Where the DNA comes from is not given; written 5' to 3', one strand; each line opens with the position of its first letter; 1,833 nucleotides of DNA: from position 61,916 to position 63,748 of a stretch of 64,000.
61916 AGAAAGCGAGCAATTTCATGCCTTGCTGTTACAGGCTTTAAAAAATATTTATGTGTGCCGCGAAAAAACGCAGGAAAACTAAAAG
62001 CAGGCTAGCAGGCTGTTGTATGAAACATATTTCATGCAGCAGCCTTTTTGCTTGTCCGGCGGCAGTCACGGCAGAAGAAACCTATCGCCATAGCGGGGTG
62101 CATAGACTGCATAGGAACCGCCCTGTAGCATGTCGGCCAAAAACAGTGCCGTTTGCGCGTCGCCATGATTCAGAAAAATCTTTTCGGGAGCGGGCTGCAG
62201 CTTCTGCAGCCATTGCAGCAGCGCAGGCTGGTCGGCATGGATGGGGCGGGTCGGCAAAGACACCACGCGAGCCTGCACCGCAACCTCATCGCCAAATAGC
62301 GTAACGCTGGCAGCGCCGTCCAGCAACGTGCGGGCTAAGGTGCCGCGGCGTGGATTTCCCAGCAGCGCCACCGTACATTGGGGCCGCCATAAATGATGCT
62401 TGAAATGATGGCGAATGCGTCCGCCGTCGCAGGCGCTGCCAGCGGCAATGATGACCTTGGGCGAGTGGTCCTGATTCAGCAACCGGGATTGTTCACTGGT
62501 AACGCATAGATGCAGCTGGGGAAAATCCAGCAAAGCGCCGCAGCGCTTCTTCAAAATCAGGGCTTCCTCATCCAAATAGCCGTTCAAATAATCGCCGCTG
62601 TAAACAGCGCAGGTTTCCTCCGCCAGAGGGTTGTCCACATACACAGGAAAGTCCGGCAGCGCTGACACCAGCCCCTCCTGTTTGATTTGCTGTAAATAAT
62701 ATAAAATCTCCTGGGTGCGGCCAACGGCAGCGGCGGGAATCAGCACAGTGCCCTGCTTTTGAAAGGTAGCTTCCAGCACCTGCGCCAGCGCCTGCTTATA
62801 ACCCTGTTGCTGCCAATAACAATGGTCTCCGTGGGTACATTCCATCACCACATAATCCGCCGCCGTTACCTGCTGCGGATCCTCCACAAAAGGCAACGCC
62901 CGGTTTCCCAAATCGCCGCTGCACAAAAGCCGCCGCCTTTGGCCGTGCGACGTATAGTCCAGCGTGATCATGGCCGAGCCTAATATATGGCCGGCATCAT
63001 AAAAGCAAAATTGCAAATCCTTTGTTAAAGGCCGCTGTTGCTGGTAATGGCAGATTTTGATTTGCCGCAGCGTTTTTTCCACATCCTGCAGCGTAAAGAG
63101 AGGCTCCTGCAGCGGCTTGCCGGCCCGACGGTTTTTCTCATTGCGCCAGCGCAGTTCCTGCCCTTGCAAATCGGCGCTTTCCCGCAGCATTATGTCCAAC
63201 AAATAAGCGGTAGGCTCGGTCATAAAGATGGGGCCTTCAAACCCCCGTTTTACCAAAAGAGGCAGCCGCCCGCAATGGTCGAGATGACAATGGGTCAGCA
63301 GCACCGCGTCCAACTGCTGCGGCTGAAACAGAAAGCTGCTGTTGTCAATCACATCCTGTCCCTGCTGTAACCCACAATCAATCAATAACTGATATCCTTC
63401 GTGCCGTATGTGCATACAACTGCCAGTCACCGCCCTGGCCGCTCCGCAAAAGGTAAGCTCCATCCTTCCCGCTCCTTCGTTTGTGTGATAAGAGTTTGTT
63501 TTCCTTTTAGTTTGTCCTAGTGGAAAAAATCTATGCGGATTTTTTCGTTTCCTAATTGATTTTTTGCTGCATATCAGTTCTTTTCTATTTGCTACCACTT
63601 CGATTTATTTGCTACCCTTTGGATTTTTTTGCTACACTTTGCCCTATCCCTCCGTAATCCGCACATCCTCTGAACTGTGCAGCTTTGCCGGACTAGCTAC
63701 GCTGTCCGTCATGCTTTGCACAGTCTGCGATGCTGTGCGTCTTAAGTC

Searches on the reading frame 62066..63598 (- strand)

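Call 12: search_protein_families(library=pfam, proteins=[window:62066-63598:-])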
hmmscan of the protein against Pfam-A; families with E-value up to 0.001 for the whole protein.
window:62066-63598:- (510 aa): 6 families
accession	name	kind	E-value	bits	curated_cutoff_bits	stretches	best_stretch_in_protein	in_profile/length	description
PF10996.14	Beta-Casp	-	6.1e-30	104.6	27.7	1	295-425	1-120/120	Beta-Casp domain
PF00753.33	Lactamase_B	-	5.8e-12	46.4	22.7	1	57-146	4-94/196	Metallo-beta-lactamase superfamily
PF16661.11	Lactamase_B_6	-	1.5e-10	41.2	27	1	65-213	3-149/193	Metallo-beta-lactamase superfamily domain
PF12706.13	Lactamase_B_2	-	7.2e-09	36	27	1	71-135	3-71/200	Beta-lactamase superfamily domain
PF07521.17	RMMBL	-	8.2e-08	32.6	21.6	1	440-501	3-63/63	Zn-dependent metallo-hydrolase RNA specificity domain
PF13483.12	Lactamase_B_3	-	0.00073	20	24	0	58-110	6-51/160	Beta-lactamase superfamily domain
